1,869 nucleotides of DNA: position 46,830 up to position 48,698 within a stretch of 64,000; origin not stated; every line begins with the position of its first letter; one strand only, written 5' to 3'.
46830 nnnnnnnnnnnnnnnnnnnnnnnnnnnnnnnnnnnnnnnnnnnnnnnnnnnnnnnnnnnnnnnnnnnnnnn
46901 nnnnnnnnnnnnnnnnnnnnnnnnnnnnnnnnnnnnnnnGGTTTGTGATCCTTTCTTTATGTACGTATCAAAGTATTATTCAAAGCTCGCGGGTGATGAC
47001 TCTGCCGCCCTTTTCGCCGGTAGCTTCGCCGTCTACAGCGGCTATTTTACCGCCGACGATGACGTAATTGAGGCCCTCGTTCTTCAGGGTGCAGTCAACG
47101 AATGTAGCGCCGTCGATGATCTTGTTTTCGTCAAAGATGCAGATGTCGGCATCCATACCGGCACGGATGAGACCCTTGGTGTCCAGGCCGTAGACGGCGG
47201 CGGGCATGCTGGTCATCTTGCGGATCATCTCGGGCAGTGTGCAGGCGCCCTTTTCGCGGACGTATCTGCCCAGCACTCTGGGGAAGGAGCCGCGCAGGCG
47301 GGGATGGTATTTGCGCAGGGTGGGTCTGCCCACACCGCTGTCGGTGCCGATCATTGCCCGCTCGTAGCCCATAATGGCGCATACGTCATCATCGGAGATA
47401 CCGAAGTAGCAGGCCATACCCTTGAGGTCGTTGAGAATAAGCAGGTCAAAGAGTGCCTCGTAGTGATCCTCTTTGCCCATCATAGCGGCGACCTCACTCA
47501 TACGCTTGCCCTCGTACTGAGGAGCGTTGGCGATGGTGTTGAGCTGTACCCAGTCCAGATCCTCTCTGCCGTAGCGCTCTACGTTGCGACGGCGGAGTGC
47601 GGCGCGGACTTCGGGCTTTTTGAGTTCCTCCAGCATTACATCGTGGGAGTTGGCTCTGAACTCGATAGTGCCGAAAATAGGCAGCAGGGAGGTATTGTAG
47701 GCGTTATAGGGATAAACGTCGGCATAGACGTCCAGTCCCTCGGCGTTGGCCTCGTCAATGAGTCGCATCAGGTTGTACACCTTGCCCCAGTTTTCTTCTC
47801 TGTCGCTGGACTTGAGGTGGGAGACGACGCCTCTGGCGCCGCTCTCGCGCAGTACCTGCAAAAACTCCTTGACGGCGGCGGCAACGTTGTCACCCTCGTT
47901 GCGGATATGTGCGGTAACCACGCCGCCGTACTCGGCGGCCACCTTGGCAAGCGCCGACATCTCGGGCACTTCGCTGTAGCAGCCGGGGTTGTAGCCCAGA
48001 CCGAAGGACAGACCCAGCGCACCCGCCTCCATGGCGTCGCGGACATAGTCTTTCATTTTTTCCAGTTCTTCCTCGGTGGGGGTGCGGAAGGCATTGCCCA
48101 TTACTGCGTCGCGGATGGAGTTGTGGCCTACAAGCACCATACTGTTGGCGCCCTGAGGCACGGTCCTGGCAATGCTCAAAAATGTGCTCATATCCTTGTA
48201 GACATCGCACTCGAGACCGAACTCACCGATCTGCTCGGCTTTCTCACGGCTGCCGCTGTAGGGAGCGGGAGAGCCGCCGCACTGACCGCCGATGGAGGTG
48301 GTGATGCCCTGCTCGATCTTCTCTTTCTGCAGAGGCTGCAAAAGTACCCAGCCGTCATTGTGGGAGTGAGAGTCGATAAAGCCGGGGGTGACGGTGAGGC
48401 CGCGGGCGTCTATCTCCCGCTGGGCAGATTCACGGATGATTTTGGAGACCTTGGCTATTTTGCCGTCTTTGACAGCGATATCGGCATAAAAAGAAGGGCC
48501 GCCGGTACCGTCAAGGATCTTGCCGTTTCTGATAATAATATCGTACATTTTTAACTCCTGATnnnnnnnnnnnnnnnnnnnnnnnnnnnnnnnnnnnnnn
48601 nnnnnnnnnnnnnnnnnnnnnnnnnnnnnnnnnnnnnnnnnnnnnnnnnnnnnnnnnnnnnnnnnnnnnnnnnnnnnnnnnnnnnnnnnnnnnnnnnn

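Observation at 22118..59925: Hypothesis: one coherent surface-capture, uptake and intracellular-hydrolysis locus for D-amino-acid or N-acyl peptides (possibly cell-wall scavenging)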

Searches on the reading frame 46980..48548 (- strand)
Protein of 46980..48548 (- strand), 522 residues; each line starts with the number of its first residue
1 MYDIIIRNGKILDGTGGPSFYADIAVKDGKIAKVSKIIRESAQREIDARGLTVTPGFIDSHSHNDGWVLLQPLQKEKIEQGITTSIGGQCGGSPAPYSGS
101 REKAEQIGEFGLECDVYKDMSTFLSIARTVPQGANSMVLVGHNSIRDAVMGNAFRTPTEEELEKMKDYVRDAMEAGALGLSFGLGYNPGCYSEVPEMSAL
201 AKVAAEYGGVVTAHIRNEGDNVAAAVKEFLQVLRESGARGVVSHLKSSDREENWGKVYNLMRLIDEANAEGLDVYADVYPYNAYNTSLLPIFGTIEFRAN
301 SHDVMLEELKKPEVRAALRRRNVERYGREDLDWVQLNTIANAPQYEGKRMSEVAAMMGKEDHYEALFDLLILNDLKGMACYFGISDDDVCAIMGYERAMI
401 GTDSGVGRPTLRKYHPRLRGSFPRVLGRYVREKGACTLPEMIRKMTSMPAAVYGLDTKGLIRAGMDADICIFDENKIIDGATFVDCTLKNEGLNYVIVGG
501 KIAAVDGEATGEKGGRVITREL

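Call 4: search_protein_families(library=pfam, proteins=[window:46980-48548:-], max_evalue=0.01)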
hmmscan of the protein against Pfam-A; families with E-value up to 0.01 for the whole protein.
window:46980-48548:- (522 aa): 2 families
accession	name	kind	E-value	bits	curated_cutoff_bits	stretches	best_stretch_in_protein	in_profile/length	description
PF07969.17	Amidohydro_3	-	4.2e-30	106.1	29.7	1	44-503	1-471/472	Amidohydrolase family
PF01979.26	Amidohydro_1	-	2.9e-15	56.8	25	2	399-502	246-344/345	Amidohydrolase family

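Call 6: search_protein_families(library=ncbifam, proteins=[window:46980-48548:-], max_evalue=0.001)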
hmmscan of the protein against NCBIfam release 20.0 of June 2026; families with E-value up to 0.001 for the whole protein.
window:46980-48548:- (522 aa): 57 families (the best 25 are shown)
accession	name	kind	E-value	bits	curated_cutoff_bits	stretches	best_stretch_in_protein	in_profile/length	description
NF006560.0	PRK09061.1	subfamily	1.9e-61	207.9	340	2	1-288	25-299/517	amidohydrolase family protein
NF006689.0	PRK09237.1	equivalog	2.7e-21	75.6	371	2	1-86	2-90/383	amidohydrolase/deacetylase family metallohydrolase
NF006839.0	PRK09357.1-4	equivalog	1.4e-18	66.8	576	2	4-81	2-76/422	dihydroorotase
NF009941.0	PRK13404.1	subfamily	4.8e-18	65.1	647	1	2-65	4-64/478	dihydropyrimidinase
NF006559.0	PRK09060.1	equivalog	8e-18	64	482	2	2-65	5-66/444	dihydroorotase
NF004839.0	PRK06189.1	equivalog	3.8e-17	62.1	631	1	1-65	2-64/451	allantoinase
TIGR01178.1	ade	equivalog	5.3e-16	58.2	472.5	1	3-85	1-81/552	adenine deaminase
NF005791.0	PRK07627.1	equivalog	1.3e-15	57.3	442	2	3-60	2-60/425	dihydroorotase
TIGR00857.1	pyrC_multi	subfamily_domain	2.1e-15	56.6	279.05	2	22-88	6-69/412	dihydroorotase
NF006845.0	PRK09357.2-6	equivalog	2.1e-15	56.3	728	1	3-88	2-86/428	dihydroorotase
NF002668.0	PRK02382.1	equivalog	5.1e-15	55.1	452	2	1-64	3-57/436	dihydroorotase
NF005751.0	PRK07575.1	equivalog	1e-14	53.9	529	2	432-476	338-382/440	dihydroorotase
TIGR02033.1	D-hydantoinase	equivalog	1.4e-14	53.9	393.25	1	4-65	1-61/454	dihydropyrimidinase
TIGR03178.1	allantoinase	equivalog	2.3e-14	53.1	357.85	2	3-63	1-59/441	allantoinase AllB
TIGR03583.1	EF_0837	hypoth_equivalog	6.5e-14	51.8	432.15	1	2-87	1-84/365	amidohydrolase/deacetylase family metallohydrolase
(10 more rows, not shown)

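Call 26: search_solved_structures(query=window:46980-48548:-, max_evalue=0.00001, show_alignments=2)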
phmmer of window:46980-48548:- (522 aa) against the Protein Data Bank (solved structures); distinct sequences matched with E-value up to 0.00001: 28.
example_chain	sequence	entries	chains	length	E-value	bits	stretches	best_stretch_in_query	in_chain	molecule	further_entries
3gip_A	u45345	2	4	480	1e-80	275.2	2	3-290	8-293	N-acyl-D-glutamate deacylase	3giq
1m7j_A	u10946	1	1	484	3.6e-75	257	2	2-288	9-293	D-aminoacylase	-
1rjp_A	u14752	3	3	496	4e-75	256.8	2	2-288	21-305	D-aminoacylase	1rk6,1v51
1rjq_A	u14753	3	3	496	1.3e-74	255.1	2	2-288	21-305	D-aminoacylase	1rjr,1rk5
1v4y_A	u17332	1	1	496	9.7e-74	252.2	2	2-288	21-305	D-aminoacylase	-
9kb1_A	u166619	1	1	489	5.5e-69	236.6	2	3-288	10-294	PpOngB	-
9kb3_A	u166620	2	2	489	1.9e-68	234.8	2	3-288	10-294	Carbohydrate de-N-acetylated protein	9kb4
9g5m_A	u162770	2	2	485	3.8e-67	230.5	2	3-288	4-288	Amidohydrolase family protein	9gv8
3d6n_A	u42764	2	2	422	1.3e-12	50.6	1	2-88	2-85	Dihydroorotase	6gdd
6gde_A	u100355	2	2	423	1.3e-12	50.6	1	2-88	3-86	Dihydroorotase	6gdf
4bjh_A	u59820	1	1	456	1.6e-12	50.3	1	2-88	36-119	DIHYDROOROTASE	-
1xrf_A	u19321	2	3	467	1.8e-12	50.1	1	2-88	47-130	Dihydroorotase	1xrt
1gkr_A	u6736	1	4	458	1.3e-10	44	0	1-64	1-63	NON-ATP DEPENDENT L-SELECTIVE HYDANTOINASE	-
1k1d_A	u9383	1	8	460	2e-10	43.3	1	5-87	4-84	D-hydantoinase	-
1nfg_A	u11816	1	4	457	2.4e-10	43.1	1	3-94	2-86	D-hydantoinase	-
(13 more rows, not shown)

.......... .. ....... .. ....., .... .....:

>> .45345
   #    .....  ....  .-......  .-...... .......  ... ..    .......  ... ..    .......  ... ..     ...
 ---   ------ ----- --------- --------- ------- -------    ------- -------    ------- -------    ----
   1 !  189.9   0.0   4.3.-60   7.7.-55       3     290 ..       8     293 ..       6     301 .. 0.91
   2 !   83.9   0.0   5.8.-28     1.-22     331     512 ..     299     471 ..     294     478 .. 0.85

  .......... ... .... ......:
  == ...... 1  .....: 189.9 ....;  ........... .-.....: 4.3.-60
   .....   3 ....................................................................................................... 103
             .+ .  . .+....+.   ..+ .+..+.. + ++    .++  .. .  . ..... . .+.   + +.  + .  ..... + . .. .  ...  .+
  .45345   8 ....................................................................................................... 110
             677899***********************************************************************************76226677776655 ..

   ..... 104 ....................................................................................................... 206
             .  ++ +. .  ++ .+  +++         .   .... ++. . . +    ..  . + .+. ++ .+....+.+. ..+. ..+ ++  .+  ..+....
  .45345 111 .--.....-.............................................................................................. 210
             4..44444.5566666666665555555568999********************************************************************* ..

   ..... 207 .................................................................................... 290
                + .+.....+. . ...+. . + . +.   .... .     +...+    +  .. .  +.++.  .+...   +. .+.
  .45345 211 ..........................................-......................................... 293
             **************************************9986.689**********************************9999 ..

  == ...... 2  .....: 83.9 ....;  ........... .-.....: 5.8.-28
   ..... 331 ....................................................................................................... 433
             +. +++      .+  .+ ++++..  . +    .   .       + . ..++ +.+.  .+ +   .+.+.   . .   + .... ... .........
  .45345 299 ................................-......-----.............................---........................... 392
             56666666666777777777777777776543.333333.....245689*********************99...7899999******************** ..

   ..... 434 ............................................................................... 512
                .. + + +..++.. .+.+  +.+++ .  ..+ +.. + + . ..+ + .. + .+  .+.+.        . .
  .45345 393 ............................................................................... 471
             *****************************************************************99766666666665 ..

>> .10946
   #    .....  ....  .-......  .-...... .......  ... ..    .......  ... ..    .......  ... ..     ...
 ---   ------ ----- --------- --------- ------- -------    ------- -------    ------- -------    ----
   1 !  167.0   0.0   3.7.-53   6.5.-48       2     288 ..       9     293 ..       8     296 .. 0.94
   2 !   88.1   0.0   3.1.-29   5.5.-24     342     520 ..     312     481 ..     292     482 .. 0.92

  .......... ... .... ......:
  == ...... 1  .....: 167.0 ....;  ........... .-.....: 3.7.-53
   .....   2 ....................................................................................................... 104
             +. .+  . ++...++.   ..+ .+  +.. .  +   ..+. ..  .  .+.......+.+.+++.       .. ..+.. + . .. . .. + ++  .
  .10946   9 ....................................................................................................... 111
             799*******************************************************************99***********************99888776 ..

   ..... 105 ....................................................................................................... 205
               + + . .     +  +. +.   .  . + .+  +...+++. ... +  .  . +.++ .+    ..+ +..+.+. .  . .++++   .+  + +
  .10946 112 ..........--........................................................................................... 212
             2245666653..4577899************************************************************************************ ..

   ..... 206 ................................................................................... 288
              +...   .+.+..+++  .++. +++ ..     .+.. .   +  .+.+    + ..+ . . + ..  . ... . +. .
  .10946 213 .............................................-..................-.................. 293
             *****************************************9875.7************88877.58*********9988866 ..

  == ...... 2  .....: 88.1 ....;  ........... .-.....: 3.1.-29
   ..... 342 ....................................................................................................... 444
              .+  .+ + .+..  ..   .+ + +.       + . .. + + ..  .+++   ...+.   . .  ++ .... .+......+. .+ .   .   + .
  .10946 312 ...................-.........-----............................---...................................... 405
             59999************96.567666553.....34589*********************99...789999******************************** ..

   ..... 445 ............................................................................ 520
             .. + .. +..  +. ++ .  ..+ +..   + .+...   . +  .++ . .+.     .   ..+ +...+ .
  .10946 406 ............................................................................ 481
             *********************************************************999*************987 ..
